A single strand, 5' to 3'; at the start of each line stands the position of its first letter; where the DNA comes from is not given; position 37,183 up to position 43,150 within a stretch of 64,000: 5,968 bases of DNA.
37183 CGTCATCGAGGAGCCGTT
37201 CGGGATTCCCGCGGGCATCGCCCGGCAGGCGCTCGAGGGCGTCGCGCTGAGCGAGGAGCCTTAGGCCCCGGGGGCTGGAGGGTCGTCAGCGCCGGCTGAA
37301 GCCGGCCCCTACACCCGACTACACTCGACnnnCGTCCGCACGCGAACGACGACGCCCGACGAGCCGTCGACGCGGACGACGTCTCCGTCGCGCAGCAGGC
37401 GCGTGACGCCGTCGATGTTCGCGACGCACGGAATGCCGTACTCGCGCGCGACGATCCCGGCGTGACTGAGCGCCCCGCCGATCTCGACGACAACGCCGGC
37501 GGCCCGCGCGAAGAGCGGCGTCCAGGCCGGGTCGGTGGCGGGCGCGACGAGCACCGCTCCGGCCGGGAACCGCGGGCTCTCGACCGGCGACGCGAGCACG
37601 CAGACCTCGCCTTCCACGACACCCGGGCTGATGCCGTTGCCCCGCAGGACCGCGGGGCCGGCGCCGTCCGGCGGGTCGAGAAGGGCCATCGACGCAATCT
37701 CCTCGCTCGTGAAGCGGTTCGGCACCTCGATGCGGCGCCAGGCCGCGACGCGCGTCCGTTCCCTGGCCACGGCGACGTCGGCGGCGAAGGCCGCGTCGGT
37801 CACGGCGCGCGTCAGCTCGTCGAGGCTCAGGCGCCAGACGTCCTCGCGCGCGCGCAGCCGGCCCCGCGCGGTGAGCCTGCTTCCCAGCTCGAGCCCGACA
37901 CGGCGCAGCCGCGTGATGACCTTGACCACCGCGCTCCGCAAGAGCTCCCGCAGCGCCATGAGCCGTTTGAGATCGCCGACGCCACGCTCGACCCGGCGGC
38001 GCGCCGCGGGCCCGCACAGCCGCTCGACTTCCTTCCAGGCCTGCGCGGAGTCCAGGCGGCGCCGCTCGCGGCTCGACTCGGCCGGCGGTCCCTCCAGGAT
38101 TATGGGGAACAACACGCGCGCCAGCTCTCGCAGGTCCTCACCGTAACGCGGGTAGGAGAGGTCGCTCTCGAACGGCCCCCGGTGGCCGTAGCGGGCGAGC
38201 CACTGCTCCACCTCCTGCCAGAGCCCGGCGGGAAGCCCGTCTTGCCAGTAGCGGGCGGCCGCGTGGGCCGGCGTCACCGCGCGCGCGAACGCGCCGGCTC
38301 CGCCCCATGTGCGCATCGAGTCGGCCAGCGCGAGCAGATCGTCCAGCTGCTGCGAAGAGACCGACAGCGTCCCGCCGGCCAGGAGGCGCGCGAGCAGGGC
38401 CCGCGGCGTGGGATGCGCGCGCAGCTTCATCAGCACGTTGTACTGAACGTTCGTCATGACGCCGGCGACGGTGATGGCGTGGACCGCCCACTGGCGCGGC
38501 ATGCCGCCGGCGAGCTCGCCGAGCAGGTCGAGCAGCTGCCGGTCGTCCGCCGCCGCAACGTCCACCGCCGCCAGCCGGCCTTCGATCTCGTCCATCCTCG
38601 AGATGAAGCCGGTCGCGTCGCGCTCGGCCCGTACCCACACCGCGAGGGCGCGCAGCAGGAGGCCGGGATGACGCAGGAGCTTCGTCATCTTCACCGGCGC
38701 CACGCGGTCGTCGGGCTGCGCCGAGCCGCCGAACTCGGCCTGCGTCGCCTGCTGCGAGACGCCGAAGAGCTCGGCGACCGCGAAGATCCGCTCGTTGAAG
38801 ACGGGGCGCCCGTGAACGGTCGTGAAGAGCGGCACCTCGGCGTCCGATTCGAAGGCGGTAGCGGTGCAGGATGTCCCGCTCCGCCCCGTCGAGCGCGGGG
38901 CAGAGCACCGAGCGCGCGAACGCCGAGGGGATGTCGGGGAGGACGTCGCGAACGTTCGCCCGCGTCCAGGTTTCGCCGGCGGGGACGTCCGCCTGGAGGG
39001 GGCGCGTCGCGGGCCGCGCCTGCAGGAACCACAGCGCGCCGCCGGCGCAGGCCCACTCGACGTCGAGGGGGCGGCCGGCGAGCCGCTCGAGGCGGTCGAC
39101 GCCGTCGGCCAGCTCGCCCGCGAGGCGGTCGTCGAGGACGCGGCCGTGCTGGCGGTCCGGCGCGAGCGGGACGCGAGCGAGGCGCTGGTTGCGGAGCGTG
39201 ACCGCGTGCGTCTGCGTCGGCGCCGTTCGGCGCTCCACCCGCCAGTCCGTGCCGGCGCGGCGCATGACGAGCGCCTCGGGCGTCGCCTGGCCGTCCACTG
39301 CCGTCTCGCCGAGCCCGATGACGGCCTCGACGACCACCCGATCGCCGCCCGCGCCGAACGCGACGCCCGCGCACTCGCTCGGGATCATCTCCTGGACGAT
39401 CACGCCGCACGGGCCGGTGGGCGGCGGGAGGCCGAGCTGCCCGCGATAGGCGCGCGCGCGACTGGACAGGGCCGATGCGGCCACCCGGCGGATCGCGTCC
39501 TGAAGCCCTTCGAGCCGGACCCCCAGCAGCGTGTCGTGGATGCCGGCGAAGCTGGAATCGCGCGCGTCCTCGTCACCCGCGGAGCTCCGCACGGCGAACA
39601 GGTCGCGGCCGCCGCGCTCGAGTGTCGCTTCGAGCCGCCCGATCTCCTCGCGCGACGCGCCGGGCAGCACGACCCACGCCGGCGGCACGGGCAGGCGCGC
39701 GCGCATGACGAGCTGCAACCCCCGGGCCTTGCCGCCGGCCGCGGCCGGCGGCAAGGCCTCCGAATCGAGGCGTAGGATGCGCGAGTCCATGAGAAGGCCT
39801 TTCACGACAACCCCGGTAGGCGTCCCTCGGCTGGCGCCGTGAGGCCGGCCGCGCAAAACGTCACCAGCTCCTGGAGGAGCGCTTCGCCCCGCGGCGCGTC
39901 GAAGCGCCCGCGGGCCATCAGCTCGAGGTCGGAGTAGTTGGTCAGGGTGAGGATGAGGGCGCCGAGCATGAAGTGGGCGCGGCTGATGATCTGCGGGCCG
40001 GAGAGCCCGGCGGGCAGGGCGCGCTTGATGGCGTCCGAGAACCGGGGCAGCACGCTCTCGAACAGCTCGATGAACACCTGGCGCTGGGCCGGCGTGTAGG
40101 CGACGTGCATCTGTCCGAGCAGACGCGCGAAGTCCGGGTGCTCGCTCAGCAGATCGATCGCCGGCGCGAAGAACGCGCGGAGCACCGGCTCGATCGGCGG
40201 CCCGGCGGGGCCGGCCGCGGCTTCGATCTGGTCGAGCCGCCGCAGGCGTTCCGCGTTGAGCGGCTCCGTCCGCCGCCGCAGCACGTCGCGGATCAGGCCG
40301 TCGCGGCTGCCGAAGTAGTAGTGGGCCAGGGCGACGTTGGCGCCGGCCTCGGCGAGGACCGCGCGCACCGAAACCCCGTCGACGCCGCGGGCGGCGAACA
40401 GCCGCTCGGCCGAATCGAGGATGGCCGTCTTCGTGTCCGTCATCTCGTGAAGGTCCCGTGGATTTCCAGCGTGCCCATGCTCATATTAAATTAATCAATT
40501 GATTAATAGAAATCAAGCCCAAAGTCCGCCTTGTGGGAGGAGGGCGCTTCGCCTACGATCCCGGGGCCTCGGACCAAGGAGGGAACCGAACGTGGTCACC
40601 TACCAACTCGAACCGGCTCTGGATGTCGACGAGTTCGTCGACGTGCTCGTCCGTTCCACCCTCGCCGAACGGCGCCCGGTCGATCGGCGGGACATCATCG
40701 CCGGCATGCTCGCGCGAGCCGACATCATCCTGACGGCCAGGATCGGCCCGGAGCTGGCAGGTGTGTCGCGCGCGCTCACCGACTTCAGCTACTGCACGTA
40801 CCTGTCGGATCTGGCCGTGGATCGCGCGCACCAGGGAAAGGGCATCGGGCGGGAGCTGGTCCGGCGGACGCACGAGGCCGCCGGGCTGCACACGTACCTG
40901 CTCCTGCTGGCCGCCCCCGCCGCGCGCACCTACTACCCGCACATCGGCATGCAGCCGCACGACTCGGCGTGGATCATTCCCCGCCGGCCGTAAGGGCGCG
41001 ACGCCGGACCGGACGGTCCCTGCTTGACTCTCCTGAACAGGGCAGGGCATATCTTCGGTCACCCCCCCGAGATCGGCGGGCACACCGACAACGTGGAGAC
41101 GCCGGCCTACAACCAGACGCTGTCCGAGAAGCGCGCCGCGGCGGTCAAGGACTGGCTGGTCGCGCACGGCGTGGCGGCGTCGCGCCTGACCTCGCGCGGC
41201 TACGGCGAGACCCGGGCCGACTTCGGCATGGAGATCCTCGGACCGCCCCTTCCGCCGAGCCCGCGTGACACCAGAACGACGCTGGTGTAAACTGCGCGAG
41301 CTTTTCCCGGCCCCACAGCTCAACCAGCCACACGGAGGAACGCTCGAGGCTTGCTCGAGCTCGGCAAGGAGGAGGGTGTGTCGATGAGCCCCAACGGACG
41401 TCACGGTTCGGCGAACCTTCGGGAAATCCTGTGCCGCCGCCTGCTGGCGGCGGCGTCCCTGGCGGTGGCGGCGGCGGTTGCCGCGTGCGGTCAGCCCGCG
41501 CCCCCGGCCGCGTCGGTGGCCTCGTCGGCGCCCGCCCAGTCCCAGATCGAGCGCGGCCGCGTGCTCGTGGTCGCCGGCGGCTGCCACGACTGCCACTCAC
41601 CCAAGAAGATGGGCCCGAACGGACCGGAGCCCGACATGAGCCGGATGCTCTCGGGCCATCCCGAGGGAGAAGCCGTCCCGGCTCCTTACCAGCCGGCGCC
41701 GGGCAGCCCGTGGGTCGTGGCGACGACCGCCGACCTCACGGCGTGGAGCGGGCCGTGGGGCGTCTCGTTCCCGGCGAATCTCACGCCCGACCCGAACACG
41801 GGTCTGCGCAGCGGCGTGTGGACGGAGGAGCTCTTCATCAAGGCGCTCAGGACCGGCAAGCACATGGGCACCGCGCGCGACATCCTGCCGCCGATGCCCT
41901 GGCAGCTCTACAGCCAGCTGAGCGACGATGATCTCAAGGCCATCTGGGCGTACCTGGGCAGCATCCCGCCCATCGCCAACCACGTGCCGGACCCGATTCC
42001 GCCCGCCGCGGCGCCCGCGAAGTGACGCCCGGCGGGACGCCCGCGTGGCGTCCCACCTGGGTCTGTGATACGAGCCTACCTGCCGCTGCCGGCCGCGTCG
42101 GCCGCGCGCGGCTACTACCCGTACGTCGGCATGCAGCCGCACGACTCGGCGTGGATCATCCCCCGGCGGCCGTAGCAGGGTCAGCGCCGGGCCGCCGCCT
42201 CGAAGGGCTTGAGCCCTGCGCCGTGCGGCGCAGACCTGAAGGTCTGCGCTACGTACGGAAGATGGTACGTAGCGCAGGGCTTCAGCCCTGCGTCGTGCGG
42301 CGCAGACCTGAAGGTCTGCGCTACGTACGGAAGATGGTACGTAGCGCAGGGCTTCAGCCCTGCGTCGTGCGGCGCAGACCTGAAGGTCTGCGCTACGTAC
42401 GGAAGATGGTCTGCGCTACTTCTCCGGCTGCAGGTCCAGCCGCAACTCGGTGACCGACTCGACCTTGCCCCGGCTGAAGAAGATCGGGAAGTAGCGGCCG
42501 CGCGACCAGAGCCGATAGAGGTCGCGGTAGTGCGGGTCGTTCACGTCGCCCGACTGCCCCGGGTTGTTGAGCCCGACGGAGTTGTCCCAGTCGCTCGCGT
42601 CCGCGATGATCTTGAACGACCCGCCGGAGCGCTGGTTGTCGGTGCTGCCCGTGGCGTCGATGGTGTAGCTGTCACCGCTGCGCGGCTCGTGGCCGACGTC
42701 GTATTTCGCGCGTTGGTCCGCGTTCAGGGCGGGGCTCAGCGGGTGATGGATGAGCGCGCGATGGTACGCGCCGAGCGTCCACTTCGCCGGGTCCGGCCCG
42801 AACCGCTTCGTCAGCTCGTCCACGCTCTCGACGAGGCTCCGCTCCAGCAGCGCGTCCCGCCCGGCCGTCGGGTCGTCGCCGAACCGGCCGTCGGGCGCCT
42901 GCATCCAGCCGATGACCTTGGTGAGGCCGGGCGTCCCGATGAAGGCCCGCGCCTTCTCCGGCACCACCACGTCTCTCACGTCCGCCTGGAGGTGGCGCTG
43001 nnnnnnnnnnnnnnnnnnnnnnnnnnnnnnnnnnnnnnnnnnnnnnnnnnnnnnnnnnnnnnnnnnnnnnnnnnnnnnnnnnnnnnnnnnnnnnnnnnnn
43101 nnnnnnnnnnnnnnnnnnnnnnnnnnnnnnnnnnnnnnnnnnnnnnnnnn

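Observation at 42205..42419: Tandem 72-bp units built almost entirely of three perfect hairpins: a REP/MITE-like element family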

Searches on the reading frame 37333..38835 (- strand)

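Call 71: search_protein_families(library=pfam, proteins=[window:37333-38835:-], max_evalue=0.001)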
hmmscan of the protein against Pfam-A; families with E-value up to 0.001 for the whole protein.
window:37333-38835:- (501 aa): 1 family
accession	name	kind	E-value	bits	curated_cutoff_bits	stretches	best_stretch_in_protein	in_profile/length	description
PF00391.29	PEP-utilizers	-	3.2e-25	88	23.1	1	423-494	1-72/72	PEP-utilising enzyme, mobile domain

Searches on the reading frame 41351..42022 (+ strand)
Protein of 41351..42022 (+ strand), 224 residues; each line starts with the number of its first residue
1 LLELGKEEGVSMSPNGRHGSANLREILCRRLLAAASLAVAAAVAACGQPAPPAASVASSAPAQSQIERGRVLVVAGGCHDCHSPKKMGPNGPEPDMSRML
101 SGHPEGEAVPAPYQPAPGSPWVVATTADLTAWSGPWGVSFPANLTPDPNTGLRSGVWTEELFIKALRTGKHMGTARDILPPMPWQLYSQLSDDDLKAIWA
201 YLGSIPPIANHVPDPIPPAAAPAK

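Call 13: search_protein_families(library=pfam, proteins=[window:41351-42022:+])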
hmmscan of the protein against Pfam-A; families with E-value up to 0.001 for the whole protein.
window:41351-42022:+ (224 aa): 2 families
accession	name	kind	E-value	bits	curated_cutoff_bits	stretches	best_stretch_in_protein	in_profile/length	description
PF00034.26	Cytochrom_C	-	5.5e-06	28.1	21.3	0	66-204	1-88/90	Cytochrome c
PF13442.11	Cytochrome_CBB3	-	0.00016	22.3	27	0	157-202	32-68/68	Cytochrome C oxidase, cbb3-type, subunit III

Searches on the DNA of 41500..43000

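Call 11: search_rna_families(source=window, start=41500, end=43000, threshold=evalue, max_evalue=1)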
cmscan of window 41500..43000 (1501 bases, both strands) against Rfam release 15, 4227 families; matches with E-value up to 1: 9.
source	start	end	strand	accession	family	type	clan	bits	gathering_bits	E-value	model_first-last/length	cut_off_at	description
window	42204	42317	+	RF04104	MIR918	Gene; miRNA;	-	35.5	268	0.00037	1-265/265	no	MIR918 microRNA precursor family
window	42265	42434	-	RF01757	sbcD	Gene; sRNA;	-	29.6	40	0.0019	1-155/155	no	sbcD RNA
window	42218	42303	+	RF01996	mir-995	Gene; miRNA;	-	29.5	72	0.0019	1-88/88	no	mir-995 microRNA precursor family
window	42262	42292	-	RF01687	Acido-Lenti-1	Gene; sRNA;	-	24.8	37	0.0045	1-46/46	no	Acido-Lenti-1 RNA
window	42334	42364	-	RF01687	Acido-Lenti-1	Gene; sRNA;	-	24.8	37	0.0045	1-46/46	no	Acido-Lenti-1 RNA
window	42217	42304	+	RF00718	mir-431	Gene; miRNA;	-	24.5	70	0.21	1-86/86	no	mir-431 microRNA precursor family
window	42295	42399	+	RF03672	MIR840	Gene; miRNA;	-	24.4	150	0.11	1-147/147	no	MIR840 microRNA precursor family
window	42224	42297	+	RF00939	mir-504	Gene; miRNA;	-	23.1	57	0.071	1-78/78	no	mir-504 microRNA precursor family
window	42238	42401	+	RF01681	P4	Gene; sRNA;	-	16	37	0.21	1-215/215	no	Pseudomonas sRNA P4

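Call 19: search_rna_families(source=window, start=42150, end=42470, threshold=evalue, max_evalue=0.05, show_alignments=4)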
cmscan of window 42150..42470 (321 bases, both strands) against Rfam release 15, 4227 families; matches with E-value up to 0.05: 9.
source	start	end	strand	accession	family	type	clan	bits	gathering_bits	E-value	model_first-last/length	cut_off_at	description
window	42216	42305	-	RF00926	MIR1151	Gene; miRNA;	-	33.1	90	0.0017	1-110/110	no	MIR1151 microRNA precursor family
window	42215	42404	+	RF01757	sbcD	Gene; sRNA;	-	32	40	0.00011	1-155/155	no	sbcD RNA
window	42218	42303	+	RF01996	mir-995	Gene; miRNA;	-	29.5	72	0.00042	1-88/88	no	mir-995 microRNA precursor family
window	42218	42300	+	RF02010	mir-3180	Gene; miRNA;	-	28.2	99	0.01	1-92/92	no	mir-3180 microRNA precursor family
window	42262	42292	-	RF01687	Acido-Lenti-1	Gene; sRNA;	-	24.8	37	0.00096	1-46/46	no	Acido-Lenti-1 RNA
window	42334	42364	-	RF01687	Acido-Lenti-1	Gene; sRNA;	-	24.8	37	0.00096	1-46/46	no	Acido-Lenti-1 RNA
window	42295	42399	+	RF03672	MIR840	Gene; miRNA;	-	24.4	150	0.023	1-147/147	no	MIR840 microRNA precursor family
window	42224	42297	+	RF00939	mir-504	Gene; miRNA;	-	23.1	57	0.015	1-78/78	no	mir-504 microRNA precursor family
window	42235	42401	+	RF01681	P4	Gene; sRNA;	-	17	37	0.024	1-215/215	no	Pseudomonas sRNA P4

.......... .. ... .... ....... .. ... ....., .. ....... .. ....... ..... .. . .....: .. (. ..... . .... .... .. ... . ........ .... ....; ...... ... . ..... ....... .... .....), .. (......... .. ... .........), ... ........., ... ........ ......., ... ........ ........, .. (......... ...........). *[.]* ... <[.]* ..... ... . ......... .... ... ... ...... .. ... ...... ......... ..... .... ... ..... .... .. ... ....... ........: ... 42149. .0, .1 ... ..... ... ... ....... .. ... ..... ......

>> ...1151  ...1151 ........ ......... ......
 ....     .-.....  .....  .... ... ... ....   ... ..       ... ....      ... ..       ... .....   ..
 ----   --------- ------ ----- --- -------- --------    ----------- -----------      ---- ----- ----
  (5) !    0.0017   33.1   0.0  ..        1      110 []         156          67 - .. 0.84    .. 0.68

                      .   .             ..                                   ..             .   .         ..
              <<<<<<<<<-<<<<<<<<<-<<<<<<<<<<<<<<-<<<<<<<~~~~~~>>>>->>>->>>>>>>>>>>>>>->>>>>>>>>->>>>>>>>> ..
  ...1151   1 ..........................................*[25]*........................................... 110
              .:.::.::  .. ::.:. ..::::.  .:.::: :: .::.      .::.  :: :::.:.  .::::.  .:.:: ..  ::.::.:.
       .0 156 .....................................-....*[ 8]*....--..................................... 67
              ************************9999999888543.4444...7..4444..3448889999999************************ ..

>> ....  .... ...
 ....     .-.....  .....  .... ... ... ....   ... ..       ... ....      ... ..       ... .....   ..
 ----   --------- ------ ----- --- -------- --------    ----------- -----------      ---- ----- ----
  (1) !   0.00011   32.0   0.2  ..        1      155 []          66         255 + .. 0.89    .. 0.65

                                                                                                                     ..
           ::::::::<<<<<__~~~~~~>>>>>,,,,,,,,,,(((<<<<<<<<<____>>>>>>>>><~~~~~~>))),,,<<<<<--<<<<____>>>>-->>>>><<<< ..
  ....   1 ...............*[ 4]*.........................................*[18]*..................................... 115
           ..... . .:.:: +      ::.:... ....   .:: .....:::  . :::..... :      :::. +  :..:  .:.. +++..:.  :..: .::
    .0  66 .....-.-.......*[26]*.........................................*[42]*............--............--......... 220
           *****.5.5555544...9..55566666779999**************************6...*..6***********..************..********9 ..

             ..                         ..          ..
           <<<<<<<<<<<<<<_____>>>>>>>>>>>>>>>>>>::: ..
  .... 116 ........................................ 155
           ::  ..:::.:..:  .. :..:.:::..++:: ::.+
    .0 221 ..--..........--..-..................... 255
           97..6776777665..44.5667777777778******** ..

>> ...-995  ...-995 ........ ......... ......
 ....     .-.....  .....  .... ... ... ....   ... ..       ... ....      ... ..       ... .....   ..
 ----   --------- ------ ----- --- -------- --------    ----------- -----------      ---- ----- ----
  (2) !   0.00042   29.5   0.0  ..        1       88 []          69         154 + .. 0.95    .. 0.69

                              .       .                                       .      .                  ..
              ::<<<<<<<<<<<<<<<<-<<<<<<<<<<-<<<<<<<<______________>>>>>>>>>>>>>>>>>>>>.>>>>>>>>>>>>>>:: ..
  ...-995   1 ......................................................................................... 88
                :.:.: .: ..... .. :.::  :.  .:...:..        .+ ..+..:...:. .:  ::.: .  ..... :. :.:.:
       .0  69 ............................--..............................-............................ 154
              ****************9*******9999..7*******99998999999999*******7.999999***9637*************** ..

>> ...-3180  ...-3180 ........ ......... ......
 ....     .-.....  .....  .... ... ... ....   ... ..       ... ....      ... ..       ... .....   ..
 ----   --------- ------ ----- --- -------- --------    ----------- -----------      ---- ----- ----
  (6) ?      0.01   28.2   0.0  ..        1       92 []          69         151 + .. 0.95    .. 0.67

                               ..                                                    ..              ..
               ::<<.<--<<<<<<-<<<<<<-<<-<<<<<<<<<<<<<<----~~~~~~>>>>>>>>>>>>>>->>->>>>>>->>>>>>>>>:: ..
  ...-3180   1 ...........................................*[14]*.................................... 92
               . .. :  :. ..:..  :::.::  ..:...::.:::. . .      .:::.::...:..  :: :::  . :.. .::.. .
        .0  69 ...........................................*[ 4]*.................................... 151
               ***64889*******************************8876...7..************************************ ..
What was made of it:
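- On Rfam sbcD RNA (RF01757): The scores are 29.6-32.0 bits (calls 11, 19).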

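Call 20: search_rna_families(source=window, start=42255, end=42300, threshold=evalue, max_evalue=0.01, show_alignments=2)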
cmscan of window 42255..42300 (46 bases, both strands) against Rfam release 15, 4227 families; matches with E-value up to 0.01: 1.
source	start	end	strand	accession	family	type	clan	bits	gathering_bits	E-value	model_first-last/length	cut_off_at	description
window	42262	42292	-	RF01687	Acido-Lenti-1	Gene; sRNA;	-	24.8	37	0.00014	1-46/46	no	Acido-Lenti-1 RNA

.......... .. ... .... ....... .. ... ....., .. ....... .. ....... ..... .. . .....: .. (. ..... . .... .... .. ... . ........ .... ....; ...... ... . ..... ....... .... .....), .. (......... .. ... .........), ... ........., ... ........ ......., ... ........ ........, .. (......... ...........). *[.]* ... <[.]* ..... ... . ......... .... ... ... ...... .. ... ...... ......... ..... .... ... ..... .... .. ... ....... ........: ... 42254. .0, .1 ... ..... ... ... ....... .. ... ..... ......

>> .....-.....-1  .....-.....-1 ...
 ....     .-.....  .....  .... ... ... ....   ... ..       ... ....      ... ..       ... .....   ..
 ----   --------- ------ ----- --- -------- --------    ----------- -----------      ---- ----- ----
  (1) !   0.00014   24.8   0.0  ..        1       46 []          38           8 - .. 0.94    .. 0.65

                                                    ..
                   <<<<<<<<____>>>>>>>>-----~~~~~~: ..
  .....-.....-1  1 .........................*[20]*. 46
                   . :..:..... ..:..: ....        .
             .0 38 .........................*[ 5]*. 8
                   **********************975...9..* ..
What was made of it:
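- On Rfam Acido-Lenti-1 (RF01687): The score is 24.8 bits and only the hairpin plus CUA is matched (calls 11, 20).
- Closest known: Rfam Acido-Lenti-1 RNA. Different: Only half of the model is matched, and the tail is CUAA-like, not CTAC (call 20).
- There are sub-threshold Rfam matches: Acido-Lenti-1 at 24.8 bits and sbcD at 29.6-32 bits (calls 11, 19, 20). The Acido-Lenti-1 consensus is also an 8-bp hairpin with a 4-nt loop followed by GCUA (call 20).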

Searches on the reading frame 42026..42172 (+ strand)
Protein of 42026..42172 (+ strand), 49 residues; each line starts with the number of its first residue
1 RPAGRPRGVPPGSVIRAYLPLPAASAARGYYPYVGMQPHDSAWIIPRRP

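Call 56: search_protein_families(library=pfam, proteins=[window:42026-42172:+], max_evalue=10)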
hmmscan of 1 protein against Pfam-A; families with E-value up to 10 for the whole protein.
seq(49 aa): 0 families
